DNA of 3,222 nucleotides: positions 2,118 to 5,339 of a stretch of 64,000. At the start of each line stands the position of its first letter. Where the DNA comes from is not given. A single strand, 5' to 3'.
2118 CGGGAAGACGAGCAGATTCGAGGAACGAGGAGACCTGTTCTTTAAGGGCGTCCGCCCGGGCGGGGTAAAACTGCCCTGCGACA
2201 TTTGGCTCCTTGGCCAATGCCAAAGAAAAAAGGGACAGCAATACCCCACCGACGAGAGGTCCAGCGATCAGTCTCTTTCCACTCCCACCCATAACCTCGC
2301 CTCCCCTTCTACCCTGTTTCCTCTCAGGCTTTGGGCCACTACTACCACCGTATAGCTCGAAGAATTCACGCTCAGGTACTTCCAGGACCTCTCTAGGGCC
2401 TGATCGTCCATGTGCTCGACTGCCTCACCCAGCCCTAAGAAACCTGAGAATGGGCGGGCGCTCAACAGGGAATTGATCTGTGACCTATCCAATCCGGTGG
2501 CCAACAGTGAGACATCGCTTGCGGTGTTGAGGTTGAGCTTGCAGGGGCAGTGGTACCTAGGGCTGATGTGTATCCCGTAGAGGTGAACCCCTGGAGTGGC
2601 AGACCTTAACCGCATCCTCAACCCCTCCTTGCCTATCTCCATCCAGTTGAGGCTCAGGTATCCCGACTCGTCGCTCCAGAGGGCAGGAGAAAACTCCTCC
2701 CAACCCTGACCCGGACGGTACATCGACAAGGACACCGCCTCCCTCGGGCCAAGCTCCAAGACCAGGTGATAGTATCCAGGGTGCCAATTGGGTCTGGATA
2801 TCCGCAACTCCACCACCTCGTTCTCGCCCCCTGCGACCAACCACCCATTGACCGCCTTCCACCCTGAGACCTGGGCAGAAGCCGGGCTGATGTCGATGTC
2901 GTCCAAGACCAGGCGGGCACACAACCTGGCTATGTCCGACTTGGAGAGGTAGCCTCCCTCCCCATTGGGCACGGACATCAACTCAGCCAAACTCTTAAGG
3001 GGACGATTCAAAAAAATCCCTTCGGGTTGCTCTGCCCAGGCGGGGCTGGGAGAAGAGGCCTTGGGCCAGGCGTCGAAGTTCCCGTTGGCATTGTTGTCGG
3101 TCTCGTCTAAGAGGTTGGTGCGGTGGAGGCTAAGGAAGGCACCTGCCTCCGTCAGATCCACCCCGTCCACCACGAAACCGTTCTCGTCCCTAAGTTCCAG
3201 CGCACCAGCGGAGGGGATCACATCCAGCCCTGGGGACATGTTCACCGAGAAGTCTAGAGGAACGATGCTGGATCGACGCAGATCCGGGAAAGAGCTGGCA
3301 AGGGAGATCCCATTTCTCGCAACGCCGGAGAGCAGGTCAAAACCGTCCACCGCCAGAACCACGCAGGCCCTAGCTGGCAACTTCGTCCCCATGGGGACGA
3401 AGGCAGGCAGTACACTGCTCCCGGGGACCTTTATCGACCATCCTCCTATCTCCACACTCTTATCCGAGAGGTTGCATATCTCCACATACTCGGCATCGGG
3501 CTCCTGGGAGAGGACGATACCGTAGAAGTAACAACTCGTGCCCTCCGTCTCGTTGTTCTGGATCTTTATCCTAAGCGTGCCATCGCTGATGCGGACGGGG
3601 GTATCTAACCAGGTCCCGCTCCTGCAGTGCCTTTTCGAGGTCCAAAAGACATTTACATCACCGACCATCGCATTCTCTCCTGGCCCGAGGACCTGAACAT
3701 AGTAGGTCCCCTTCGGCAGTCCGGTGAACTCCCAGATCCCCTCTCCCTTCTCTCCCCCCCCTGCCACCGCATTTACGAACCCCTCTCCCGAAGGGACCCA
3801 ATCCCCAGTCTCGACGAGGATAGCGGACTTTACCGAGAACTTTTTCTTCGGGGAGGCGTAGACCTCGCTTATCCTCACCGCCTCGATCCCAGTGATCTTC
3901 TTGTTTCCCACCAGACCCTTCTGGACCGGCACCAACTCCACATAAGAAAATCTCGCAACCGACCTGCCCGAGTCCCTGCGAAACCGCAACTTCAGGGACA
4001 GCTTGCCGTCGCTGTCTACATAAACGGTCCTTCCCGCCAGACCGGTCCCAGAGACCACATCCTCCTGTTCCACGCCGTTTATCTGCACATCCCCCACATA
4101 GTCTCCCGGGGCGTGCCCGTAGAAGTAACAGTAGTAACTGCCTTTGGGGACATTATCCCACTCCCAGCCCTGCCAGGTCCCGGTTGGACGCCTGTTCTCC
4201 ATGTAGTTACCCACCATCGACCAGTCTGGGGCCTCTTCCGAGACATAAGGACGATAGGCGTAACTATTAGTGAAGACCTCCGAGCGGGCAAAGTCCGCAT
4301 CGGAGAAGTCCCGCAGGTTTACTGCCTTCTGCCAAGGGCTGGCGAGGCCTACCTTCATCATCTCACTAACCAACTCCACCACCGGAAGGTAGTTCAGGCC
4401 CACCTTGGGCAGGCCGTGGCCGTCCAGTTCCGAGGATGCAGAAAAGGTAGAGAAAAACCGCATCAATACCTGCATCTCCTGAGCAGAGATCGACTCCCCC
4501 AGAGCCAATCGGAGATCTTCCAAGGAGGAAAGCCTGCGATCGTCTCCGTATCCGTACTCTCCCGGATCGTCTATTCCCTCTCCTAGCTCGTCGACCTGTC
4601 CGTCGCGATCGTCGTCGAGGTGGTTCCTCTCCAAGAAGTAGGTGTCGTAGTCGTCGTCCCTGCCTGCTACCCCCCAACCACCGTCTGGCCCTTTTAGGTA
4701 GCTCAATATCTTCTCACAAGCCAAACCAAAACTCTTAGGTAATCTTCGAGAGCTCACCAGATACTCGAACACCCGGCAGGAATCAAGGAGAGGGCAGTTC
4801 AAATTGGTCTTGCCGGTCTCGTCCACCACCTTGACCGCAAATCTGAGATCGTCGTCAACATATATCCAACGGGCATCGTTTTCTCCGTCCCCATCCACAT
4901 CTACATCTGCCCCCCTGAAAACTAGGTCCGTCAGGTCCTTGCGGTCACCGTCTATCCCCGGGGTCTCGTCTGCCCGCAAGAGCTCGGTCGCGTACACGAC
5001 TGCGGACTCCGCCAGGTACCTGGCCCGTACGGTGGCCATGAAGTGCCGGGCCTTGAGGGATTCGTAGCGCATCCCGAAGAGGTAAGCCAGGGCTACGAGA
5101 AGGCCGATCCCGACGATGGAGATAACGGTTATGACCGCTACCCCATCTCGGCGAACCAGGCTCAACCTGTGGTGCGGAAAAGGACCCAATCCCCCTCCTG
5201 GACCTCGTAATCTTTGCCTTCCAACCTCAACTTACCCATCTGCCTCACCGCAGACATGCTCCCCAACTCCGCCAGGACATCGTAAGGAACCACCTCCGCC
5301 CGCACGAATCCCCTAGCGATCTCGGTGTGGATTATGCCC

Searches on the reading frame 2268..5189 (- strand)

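Call 67: search_protein_families(library=pfam, proteins=[window:2268-5189:-], max_evalue=0.00001)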
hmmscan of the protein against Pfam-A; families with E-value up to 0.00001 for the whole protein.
window:2268-5189:- (973 aa): 0 families

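Call 91: search_protein_families(library=ncbifam, proteins=[window:2268-5189:-], max_evalue=0.000001)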
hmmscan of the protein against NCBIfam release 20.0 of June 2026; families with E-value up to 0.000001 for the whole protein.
window:2268-5189:- (973 aa): 1 family
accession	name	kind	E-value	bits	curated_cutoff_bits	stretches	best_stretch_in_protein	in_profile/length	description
NF037980.1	T2SS_GspK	equivalog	2.3e-10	40.5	130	0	885-956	213-285/307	type II secretion system minor pseudopilin GspK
